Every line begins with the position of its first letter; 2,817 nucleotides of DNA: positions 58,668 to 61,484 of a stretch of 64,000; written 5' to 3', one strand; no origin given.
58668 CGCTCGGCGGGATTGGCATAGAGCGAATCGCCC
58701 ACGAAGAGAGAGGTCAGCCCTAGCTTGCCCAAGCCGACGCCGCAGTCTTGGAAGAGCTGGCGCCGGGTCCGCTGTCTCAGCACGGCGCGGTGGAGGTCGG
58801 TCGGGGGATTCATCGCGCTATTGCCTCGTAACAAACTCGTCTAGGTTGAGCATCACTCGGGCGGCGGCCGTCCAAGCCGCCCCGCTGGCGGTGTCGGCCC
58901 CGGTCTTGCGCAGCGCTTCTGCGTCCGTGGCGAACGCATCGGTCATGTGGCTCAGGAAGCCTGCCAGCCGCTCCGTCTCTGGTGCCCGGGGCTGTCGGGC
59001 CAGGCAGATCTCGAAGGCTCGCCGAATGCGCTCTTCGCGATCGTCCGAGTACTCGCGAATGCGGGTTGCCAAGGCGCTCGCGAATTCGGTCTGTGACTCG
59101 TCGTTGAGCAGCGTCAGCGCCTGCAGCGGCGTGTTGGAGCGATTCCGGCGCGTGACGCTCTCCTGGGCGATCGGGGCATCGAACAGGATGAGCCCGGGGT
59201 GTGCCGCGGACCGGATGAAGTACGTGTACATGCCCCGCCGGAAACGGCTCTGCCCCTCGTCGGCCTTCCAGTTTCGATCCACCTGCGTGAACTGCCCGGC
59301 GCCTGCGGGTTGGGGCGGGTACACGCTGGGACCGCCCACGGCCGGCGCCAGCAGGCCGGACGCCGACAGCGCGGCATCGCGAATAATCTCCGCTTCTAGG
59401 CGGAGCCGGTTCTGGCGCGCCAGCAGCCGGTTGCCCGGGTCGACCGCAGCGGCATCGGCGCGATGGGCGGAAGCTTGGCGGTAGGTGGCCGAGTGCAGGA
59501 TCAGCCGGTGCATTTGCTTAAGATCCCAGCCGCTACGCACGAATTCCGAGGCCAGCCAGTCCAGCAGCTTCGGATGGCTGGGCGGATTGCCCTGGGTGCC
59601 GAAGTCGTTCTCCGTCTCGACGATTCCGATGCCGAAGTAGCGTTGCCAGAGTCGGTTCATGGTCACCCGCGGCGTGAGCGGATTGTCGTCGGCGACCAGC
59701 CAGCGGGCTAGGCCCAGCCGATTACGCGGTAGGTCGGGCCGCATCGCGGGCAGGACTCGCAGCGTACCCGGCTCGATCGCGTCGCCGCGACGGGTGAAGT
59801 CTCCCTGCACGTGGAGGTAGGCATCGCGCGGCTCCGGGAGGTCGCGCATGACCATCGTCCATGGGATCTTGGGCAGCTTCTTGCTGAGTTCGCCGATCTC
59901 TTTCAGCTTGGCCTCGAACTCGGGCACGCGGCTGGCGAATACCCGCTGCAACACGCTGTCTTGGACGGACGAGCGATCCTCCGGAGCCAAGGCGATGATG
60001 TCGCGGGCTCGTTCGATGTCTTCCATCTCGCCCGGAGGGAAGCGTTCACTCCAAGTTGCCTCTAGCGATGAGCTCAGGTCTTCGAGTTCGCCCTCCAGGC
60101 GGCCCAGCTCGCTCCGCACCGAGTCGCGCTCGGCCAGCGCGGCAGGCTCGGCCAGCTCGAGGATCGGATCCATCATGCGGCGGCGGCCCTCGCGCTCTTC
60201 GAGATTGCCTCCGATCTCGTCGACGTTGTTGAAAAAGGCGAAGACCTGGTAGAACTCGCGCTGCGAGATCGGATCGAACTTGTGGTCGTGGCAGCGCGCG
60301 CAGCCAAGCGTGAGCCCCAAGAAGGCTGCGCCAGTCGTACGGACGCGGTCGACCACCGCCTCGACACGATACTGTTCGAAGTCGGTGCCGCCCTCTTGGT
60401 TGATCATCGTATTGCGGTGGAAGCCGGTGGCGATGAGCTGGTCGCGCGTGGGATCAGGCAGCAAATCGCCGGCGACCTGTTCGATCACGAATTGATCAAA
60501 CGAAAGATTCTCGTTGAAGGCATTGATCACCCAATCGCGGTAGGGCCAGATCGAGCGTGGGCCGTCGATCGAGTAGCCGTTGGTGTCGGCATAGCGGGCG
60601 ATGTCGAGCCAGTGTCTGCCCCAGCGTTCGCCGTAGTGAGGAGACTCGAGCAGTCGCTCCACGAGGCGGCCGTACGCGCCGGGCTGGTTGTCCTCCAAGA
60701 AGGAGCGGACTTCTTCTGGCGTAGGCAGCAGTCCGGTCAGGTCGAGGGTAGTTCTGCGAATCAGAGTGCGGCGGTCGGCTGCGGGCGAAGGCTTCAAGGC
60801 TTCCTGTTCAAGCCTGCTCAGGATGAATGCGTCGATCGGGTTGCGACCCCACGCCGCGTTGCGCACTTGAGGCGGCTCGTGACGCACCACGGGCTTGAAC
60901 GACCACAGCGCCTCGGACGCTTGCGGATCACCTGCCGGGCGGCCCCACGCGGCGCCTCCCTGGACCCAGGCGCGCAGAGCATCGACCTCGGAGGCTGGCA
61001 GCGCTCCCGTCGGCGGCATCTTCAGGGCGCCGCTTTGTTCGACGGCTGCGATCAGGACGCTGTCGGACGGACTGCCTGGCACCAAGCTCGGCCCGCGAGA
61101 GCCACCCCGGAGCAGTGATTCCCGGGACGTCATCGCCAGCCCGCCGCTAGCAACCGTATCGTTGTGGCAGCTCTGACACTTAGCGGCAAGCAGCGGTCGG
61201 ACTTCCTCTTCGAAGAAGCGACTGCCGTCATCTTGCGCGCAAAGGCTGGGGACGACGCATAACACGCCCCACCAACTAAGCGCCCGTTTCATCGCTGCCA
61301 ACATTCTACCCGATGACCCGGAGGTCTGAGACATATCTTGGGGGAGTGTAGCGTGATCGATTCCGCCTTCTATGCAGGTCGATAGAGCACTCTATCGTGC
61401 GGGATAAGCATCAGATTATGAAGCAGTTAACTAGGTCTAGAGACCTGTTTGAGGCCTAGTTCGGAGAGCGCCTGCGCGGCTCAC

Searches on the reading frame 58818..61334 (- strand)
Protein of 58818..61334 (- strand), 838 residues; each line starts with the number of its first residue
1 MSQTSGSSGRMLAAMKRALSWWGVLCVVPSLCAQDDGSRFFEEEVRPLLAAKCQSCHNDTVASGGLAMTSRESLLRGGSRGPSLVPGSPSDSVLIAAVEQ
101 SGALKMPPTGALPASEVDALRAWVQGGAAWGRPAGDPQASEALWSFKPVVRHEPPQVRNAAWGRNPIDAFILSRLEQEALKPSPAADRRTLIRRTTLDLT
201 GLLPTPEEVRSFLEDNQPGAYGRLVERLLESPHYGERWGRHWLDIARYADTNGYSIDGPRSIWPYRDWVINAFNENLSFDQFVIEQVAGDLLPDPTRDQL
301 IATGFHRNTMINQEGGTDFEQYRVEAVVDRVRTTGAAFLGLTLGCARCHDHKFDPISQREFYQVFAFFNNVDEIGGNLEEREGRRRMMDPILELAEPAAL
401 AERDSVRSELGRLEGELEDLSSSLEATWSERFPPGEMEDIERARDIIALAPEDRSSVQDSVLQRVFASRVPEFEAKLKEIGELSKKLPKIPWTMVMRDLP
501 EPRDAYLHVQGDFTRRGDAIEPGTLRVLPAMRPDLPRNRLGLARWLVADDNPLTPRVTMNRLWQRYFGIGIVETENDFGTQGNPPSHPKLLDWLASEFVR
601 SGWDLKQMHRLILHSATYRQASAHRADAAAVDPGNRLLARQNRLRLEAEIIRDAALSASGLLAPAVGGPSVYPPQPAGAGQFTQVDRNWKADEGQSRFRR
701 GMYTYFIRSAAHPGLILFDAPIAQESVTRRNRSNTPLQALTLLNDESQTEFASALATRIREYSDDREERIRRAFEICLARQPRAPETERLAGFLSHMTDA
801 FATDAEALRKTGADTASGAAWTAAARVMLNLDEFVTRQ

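Call 28: search_protein_families(library=pfam, proteins=[window:58818-61334:-], max_evalue=0.01)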
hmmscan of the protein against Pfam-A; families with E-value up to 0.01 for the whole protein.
window:58818-61334:- (838 aa): 4 families
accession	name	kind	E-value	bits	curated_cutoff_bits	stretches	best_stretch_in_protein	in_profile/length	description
PF07587.16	PSD1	-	1.2e-95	320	28.5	1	538-793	1-243/244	Protein of unknown function (DUF1553)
PF07583.16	PSCyt2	-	4.2e-91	305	29.8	1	166-372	1-208/209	Protein of unknown function (DUF1549)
PF07635.16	PSCyt1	-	3.2e-10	40.9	22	1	53-110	1-59/59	Planctomycete cytochrome C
PF13442.11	Cytochrome_CBB3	-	0.00013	22.6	27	1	46-124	7-68/68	Cytochrome C oxidase, cbb3-type, subunit III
